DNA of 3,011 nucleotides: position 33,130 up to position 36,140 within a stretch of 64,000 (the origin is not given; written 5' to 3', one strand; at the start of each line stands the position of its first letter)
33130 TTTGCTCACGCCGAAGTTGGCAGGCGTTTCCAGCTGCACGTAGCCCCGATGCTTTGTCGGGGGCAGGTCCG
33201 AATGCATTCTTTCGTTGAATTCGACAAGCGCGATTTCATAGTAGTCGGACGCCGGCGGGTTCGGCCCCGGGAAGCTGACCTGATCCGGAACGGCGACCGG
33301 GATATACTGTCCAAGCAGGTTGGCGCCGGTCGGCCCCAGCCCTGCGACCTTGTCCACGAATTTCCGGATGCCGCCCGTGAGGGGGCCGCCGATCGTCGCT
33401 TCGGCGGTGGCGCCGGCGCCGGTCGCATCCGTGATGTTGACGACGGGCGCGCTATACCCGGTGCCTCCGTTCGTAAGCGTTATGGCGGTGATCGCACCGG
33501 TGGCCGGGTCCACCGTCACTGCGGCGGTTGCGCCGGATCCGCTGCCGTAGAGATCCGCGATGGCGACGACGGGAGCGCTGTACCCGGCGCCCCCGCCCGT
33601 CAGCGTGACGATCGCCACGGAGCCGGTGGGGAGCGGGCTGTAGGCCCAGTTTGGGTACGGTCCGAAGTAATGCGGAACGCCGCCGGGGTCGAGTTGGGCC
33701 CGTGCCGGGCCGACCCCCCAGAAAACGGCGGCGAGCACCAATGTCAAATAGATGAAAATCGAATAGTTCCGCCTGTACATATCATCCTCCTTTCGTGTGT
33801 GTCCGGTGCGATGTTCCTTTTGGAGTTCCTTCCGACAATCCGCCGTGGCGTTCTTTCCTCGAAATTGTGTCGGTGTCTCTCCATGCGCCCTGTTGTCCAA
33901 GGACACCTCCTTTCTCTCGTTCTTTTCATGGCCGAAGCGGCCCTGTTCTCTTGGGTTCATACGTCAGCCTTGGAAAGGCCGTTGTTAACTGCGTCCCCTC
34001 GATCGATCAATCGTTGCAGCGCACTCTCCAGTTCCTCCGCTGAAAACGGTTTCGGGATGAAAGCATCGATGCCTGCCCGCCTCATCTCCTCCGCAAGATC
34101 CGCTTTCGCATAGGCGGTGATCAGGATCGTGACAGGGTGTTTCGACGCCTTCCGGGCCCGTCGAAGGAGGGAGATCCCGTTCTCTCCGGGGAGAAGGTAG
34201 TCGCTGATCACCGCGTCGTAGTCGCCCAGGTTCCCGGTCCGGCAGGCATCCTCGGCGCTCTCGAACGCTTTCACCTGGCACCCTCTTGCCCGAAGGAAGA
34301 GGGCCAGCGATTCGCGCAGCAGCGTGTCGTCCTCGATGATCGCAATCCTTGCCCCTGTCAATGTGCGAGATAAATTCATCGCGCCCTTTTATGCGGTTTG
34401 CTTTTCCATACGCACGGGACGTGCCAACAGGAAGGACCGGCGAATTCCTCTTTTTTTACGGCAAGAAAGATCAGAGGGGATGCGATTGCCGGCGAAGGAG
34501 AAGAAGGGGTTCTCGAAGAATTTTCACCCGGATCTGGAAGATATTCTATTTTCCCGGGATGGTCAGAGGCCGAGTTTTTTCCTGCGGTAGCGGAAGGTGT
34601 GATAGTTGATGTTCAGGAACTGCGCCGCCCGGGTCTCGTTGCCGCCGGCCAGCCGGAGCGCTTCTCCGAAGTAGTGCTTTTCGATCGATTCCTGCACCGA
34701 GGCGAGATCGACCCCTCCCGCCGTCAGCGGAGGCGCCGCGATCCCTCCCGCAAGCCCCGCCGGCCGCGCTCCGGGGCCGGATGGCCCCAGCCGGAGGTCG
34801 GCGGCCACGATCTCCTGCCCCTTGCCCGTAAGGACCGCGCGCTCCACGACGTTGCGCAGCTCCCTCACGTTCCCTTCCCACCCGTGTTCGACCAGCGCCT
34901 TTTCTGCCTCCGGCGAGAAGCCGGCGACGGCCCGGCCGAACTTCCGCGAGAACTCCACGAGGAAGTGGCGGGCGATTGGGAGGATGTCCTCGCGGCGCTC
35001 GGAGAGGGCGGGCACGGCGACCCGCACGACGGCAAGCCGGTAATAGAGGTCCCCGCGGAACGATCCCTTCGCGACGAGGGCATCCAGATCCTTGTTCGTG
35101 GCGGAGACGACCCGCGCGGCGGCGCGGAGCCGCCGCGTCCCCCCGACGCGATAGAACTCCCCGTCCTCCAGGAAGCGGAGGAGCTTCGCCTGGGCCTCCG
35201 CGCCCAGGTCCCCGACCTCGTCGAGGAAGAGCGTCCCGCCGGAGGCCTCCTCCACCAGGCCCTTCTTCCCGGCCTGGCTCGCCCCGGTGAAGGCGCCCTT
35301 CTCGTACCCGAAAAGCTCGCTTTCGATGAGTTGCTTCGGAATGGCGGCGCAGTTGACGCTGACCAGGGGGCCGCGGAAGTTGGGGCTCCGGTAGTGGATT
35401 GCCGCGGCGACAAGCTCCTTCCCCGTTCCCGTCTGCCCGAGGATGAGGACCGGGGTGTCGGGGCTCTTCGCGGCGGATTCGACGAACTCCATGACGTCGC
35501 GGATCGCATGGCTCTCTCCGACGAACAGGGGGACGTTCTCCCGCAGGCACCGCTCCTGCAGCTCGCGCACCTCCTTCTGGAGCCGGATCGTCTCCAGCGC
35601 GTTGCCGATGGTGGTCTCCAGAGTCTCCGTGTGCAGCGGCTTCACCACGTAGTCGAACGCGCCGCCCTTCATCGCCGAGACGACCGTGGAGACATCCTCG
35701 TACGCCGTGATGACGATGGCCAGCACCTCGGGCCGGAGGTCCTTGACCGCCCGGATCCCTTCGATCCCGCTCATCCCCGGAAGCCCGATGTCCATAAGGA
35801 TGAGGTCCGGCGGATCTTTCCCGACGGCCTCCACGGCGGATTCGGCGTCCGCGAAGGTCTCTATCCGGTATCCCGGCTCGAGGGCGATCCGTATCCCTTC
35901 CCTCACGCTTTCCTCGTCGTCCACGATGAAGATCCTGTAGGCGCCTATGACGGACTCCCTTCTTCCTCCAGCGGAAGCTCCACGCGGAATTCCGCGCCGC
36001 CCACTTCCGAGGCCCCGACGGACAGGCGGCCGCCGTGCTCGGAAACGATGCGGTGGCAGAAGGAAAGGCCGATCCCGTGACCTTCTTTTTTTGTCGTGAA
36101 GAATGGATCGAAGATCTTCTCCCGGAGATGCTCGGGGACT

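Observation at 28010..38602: Sensor kinase + sigma-54 NtrC-type regulator, then a sigma-54 promoter driving CheY-like regulator / OmpB-like giant multicopper oxidase / two FkpA chaperones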

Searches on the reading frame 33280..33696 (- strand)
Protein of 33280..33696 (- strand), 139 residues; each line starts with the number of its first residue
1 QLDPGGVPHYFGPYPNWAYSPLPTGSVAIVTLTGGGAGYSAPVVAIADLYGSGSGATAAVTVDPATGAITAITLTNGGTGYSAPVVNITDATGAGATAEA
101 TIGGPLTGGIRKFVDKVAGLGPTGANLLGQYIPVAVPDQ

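Call 64: search_protein_families(library=pfam, proteins=[window:33280-33696:-], max_evalue=10)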
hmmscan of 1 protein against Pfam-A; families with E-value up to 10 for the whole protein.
seq(139 aa): 0 families
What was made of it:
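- Tried and rejected: No hit even at E 10 (call 64).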

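Call 65: search_protein_families(library=phrogs, proteins=[window:33280-33696:-], max_evalue=1)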
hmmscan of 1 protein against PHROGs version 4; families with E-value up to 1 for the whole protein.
seq(139 aa): 18 families
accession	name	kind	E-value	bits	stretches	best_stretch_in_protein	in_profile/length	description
phrog_19630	-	head and packaging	1.6e-08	33.8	1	24-107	1159-1240/1266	virion structural protein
phrog_438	-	tail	4.5e-08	33.7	1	24-102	195-271/478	baseplate wedge subunit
phrog_701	-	head and packaging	2.8e-07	27.6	1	25-107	1164-1244/6136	virion structural protein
phrog_460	-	connector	2e-06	27.8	1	23-99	227-301/385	head closure Hc2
phrog_30655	-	head and packaging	2e-06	26.5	1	24-110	118-205/1678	virion structural protein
phrog_4406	-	head and packaging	2e-05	22.4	1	21-102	1576-1657/3231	virion structural protein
phrog_22827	-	unknown function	3.1e-05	23.8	1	24-102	140-218/613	-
phrog_2885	-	tail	0.00039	17.8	1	25-102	1090-1165/4179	baseplate wedge subunit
phrog_708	-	tail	0.00062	18.5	1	25-103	815-892/1383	baseplate wedge subunit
phrog_17885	-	tail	0.0028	16.6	1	25-103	787-867/1002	tail fiber protein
phrog_5342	-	tail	0.0067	14.2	1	24-108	2087-2180/3319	tail fiber protein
phrog_26741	-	unknown function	0.0092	15.8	1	24-98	255-329/497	-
phrog_22792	-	unknown function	0.027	13.1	1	57-92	573-607/1316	-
phrog_32294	-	tail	0.054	11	1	29-103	869-944/2435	baseplate wedge subunit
phrog_32965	-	head and packaging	0.094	10.8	1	25-61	162-199/2054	virion structural protein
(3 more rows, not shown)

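Call 75: predict_structure(alignment_id=A5)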
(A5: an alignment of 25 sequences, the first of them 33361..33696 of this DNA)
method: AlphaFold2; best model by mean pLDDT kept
length: 112 residues; sequences in the alignment: 25
mean_pLDDT: 88.4   pTM: 0.75
mean pLDDT of the five models: 88.4, 86.9, 86.6, 85.7, 85.6
residues with pLDDT >= 90: 84; 70-90: 6; 50-70: 19; < 50: 3
segments of 3 or more residues with pLDDT < 50: 1-3
pLDDT, mean of each block of 10 residues (from residue 1): 52 64 93 98 97 97 98 98 98 98 87 54
secondary structure, 60 per line:
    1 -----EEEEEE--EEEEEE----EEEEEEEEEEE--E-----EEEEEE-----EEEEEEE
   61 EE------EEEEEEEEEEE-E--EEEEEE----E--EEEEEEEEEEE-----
elements in order: E6-11 E14-19 E24-34 E43-48 E54-62 E69-79 E84-89 E97-107

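Call 78: fold_search(model_id=the predicted structure, library=pdb)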
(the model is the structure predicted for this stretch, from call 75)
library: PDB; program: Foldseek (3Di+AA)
matches with E <= 10: 67; with E <= 0.001: 0
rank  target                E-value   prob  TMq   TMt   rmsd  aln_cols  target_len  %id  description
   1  6uwi_G                1.3e+00  0.02  0.12  0.03  31.6        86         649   17  Crystal structure of the Clostridium difficile translocase CDTb (released 2020-01-22)
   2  6uwi_D                1.7e+00  0.01  0.12  0.03  31.2        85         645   18  Crystal structure of the Clostridium difficile translocase CDTb (released 2020-01-22)
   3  1f6a_B                1.8e+00  0.20  0.34  0.21   6.3       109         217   13  Structure of the human ige-fc bound to its high affinity receptor fc(epsilon)ri(alpha) (released 2000-07-20)
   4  6uwi_E                1.8e+00  0.01  0.12  0.03  31.2        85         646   18  Crystal structure of the Clostridium difficile translocase CDTb (released 2020-01-22)
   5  3zgi_A                2.0e+00  0.03  0.17  0.13  14.9       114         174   18  Crystal structure of the KRT10-binding region domain of the pneumococcal serine rich repeat protein PsrP (released 2013-12-25)
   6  6uwi_A                2.0e+00  0.01  0.12  0.03  31.2        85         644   18  Crystal structure of the Clostridium difficile translocase CDTb (released 2020-01-22)
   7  1ze3_H                2.6e+00  0.02  0.15  0.15  21.4       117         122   14  Crystal Structure of the Ternary Complex of FIMD (N-Terminal Domain) with FIMC and the Pilin Domain of FIMH (released 2005-06-14)
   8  9jqp_E                2.7e+00  0.12  0.32  0.20   8.1        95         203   12  Cryo-EM structure of the HMBPP-primed BTN3A1-BTN3A2-BTN2A1 in complex with agonist antibody TH001 (released 2025-06-18)
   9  9j5j_G                2.7e+00  0.10  0.29  0.09  10.9       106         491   14  Cryo-EM structure of BTN2A1-BTN3A1-BTN3A2 in complex with gdTCR (released 2025-05-21)
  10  4f9l_B                3.1e+00  0.15  0.36  0.22   8.6       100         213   11  Crystal Structure of the Human BTN3A1 Ectodomain in Complex with the 20.1 Single Chain Antibody (released 2012-08-08)
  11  5jqi_B                3.1e+00  0.02  0.14  0.08  18.7        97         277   15  Crystal structure of FimH A62S from E. coli UTI89 bound to FimG N-terminal extension (released 2017-02-22)
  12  6wxf_1                3.1e+00  0.02  0.13  0.05  13.8        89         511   11  Cryo-EM reconstruction of VP5*/VP8* assembly from rhesus rotavirus particles - Intermediate conformation (released 2021-01-20)
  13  5jqi_F                3.3e+00  0.03  0.17  0.09  17.4        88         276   16  Crystal structure of FimH A62S from E. coli UTI89 bound to FimG N-terminal extension (released 2017-02-22)
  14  8v3j_D                3.5e+00  0.03  0.18  0.12  17.2        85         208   15  Structure-Based Engineering of a Highly Immunogenic, Conformationally Stabilized FimH Antigen for a Urinary Tract Infe (released 2025-02-05)
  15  2okb_A                3.5e+00  0.03  0.17  0.17  18.3       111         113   12  High Resolution Crystal Structures of Vaccinia Virus dUTPase (released 2007-05-01)
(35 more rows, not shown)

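Call 79: fold_search(model_id=the predicted structure, library=viral)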
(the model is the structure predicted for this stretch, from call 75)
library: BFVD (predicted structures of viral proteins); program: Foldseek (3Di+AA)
matches with E <= 10: 224; with E <= 0.001: 10
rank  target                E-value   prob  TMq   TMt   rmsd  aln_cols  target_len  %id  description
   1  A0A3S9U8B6            1.3e-04  1.00  0.62  0.08   1.3        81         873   32  Right handed beta helix domain-containing protein [Alteromonas phage ZP6]
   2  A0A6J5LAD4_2          1.3e-04  1.00  0.61  0.07   3.7        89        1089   36  Uncharacterized protein [uncultured Caudovirales phage]
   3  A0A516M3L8            3.0e-04  1.00  0.60  0.18   4.1        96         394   35  (no name in the UniProt tables at hand)
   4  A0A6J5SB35            3.1e-04  1.00  0.61  0.13   2.5        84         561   34  Bacteriophage P22, Gp10, DNA-stabilising [uncultured Caudovirales phage]
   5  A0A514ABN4            4.3e-04  1.00  0.62  0.09   2.0        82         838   38  (no name in the UniProt tables at hand)
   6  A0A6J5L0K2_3          5.5e-04  1.00  0.64  0.06   1.7        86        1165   38  YHYH domain-containing protein [uncultured Caudovirales phage]
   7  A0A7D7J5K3            5.8e-04  1.00  0.61  0.12   2.4        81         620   36  (no name in the UniProt tables at hand)
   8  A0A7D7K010            6.8e-04  1.00  0.63  0.11   1.6        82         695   30  (no name in the UniProt tables at hand)
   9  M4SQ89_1              7.1e-04  1.00  0.61  0.05   4.9        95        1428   38  (no name in the UniProt tables at hand)
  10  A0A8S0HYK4            7.5e-04  1.00  0.59  0.23   5.7       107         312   30  (no name in the UniProt tables at hand)
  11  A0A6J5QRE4            1.0e-03  1.00  0.64  0.07   1.7        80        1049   36  Uncharacterized protein [uncultured Caudovirales phage]
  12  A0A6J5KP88            1.3e-03  1.00  0.64  0.07   1.3        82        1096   33  Baseplate wedge subunit [uncultured Caudovirales phage]
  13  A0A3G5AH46            1.3e-03  1.00  0.59  0.07   2.3        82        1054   41  Uncharacterized protein [Sylvanvirus sp.]
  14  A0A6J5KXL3            1.5e-03  1.00  0.61  0.11   1.8        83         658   28  Uncharacterized protein [uncultured Caudovirales phage]
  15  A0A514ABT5            1.5e-03  1.00  0.57  0.11   3.0        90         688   32  (no name in the UniProt tables at hand)
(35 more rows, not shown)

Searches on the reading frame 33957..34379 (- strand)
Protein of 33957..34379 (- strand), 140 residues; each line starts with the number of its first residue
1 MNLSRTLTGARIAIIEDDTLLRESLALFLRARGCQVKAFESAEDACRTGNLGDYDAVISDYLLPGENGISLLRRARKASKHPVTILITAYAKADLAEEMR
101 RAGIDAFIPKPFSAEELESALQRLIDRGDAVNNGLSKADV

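Call 4: search_protein_families(library=pfam, proteins=[window:33957-34379:-], max_evalue=0.01)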
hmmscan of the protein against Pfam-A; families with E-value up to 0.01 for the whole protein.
window:33957-34379:- (140 aa): 1 family
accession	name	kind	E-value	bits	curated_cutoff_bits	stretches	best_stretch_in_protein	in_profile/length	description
PF00072.30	Response_reg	-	1.5e-22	80.3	30.2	1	12-121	1-110/111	Response regulator receiver domain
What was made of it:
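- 33957..34379 (-): Stand-alone CheY-like receiver, 140 aa, first gene of the predicted sigma-54 unit. Response_reg E 1.5e-22 (call 4).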

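Call 45: search_protein_families(library=ncbifam, proteins=[window:33957-34379:-], max_evalue=0.001)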
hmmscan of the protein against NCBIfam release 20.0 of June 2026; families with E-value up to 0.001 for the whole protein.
window:33957-34379:- (140 aa): 87 families (the best 25 are shown)
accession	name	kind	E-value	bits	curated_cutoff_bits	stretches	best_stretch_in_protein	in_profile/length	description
NF006900.1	PRK09390.1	equivalog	5.2e-19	68.6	255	1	11-132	6-127/203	response regulator FixJ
NF008078.0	PRK10816.1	equivalog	1.6e-16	60.5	336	1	11-129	2-120/223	two-component system response regulator PhoP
NF007005.1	PRK09468.1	equivalog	2e-16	60.2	331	1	10-129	4-123/237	osmolarity response regulator transcription factor OmpR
NF007928.2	PRK10643.1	equivalog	2.9e-16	59.8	330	1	11-133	2-124/216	two-component system response regulator PmrA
NF045991.1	RespRegCtrARhodob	equivalog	1.1e-15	58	350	1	11-130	2-121/224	response regulator transcription factor CtrA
NF041733.1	resp_reg_CseB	equivalog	3.2e-15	56.1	350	1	11-129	2-119/228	two-component system response regulator CseB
TIGR01818.1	ntrC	equivalog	6.9e-15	54.8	558.6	1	12-129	1-118/463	nitrogen regulation protein NR(I)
NF040689.1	MtrAB_MtrA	equivalog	1.7e-14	53.7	300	1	12-123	1-111/219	MtrAB system response regulator MtrA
NF046026.1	HisKinCckACaul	equivalog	7.3e-14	50.8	1000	1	4-117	552-668/678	cell cycle histidine kinase CckA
TIGR02154.1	PhoB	equivalog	8.3e-14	51.4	296.2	1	10-127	3-122/226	phosphate regulon transcriptional regulator PhoB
NF045944.1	ResRegRpaBCyano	equivalog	5e-13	49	330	1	14-132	2-119/229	response regulator transcription factor RpaB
NF051850.1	RespRegRprY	equivalog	6e-13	48.7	370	1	11-127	6-122/234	response regulator transcription factor RprY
NF007663.1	PRK10336.1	equivalog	7.7e-13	48.7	345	1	11-130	2-121/219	quorum sensing response regulator transcription factor QseB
NF046022.1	RespRegCpdRBruc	equivalog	9.7e-13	48.2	180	1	10-126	2-118/120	cell cycle two-component system response regulator CpdR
NF008469.0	PRK11361.1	equivalog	1.9e-12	46.6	714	1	10-125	5-120/461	acetoacetate metabolism transcriptional regulator AtoC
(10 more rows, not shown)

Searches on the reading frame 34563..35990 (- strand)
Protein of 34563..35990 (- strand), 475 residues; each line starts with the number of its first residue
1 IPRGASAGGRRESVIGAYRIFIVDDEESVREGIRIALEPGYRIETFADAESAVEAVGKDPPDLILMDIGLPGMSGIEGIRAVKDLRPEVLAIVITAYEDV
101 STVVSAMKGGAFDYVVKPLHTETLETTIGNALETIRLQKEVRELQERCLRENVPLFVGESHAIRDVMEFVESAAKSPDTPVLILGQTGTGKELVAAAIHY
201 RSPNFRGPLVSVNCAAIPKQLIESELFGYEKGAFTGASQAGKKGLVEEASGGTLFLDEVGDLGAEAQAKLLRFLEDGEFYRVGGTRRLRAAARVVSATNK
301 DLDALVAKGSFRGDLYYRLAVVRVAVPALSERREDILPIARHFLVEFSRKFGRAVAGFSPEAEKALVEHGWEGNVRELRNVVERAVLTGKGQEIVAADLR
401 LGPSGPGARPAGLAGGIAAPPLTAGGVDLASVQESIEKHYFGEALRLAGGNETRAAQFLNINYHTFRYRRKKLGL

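Call 4: search_protein_families(library=pfam, proteins=[window:34563-35990:-], max_evalue=0.01)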
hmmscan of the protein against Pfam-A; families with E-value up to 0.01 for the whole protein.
window:34563-35990:- (475 aa): 8 families
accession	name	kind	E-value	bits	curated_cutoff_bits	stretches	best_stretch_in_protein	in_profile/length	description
PF00158.32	Sigma54_activat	-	9.6e-64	214.5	20.2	1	157-324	2-167/168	Sigma-54 interaction domain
PF00072.30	Response_reg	-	1.3e-26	93.4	30.2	1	20-128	1-110/111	Response regulator receiver domain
PF25601.1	AAA_lid_14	-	4.7e-23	81.3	27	1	331-400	2-71/87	AAA+ ATPase lid domain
PF14532.12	Sigma54_activ_2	-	2.3e-21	76.9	25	1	157-329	1-138/138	Sigma-54 interaction domain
PF02954.25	HTH_8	-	4.8e-08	33.1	22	1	434-473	3-42/42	Bacterial regulatory protein, Fis family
PF07728.20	AAA_5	-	3.1e-06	27.7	22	1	180-299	1-122/139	AAA domain (dynein-related subfamily)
PF01078.27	Mg_chelatase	-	0.00011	22.1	20.3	1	182-299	26-157/207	Magnesium chelatase, subunit ChlI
PF00004.35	AAA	-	0.0057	17.5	21.2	0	181-299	1-109/131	ATPase family associated with various cellular activities (AAA)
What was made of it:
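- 34563..35948 (-): NtrC-family sigma-54 enhancer-binding response regulator (about 461 aa). REC + Sigma54_activat (E 1e-63) + AAA_lid_14 + HTH_8 (call 4).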

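Call 45: search_protein_families(library=ncbifam, proteins=[window:34563-35948:-], max_evalue=0.001)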
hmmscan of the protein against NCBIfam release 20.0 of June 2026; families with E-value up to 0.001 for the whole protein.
window:34563-35948:- (461 aa): 113 families (the best 25 are shown)
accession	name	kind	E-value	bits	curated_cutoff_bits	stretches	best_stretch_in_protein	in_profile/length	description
NF008469.0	PRK11361.1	equivalog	4.9e-116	388.2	714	1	3-458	4-453/461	acetoacetate metabolism transcriptional regulator AtoC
TIGR01818.1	ntrC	equivalog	1.1e-114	383.9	558.6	1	6-455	1-459/463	nitrogen regulation protein NR(I)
TIGR02915.1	PEP_resp_reg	equivalog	1.1e-107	360.7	502.6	1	6-452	1-435/445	PEP-CTERM-box response regulator transcription factor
NF051870.1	NAssimRespRegNtrX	equivalog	4.5e-101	339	600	1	5-460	3-451/452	nitrogen assimilation response regulator NtrX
NF008176.1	PRK10923.1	equivalog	2.9e-99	332.8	620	1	5-386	5-382/469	nitrogen regulation protein NR(I)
NF041946.1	LuxO_transreg_Vib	equivalog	2.7e-94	316.6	800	1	9-382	2-373/463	quorum-sensing sigma-54 dependent transcriptional regulator LuxO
NF041552.1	TF_PrdR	equivalog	3.8e-93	312.8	795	1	116-457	246-574/577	sigma-54 dependent transcriptional regulator PrdR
NF007689.0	PRK10365.1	equivalog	2.7e-91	306.6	760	1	6-451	8-434/441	sigma-54-dependent response regulator transcription factor ZraR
TIGR01817.1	nifA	equivalog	2e-89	300.8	528.85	1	131-386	187-439/534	nif-specific transcriptional activator NifA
NF038308.1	RNA_repair_RtcR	equivalog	8.9e-87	292.1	650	1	116-385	155-432/530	RNA repair transcriptional activator RtcR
TIGR02974.1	phageshock_pspF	equivalog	2.2e-86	290.1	443.55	1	143-388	2-246/336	phage shock protein operon transcriptional activator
NF049963.1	RespRegFlgRCampy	domain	3.9e-85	286.3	750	1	6-387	3-379/429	fla regulon two-component system response regulator FlgR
NF003451.0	PRK05022.1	equivalog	4.2e-84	283.1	476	1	118-461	165-510/512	nitric oxide reductase transcriptional regulator NorR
NF050807.1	TransRegFlbDCaul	equivalog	1.6e-82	277.8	750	1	13-457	11-436/454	sigma-54-dependent transcriptional regulator FlbD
NF011695.0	PRK15115.1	equivalog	1.1e-80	271.6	763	1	5-376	8-369/445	two-component system response regulator GlrR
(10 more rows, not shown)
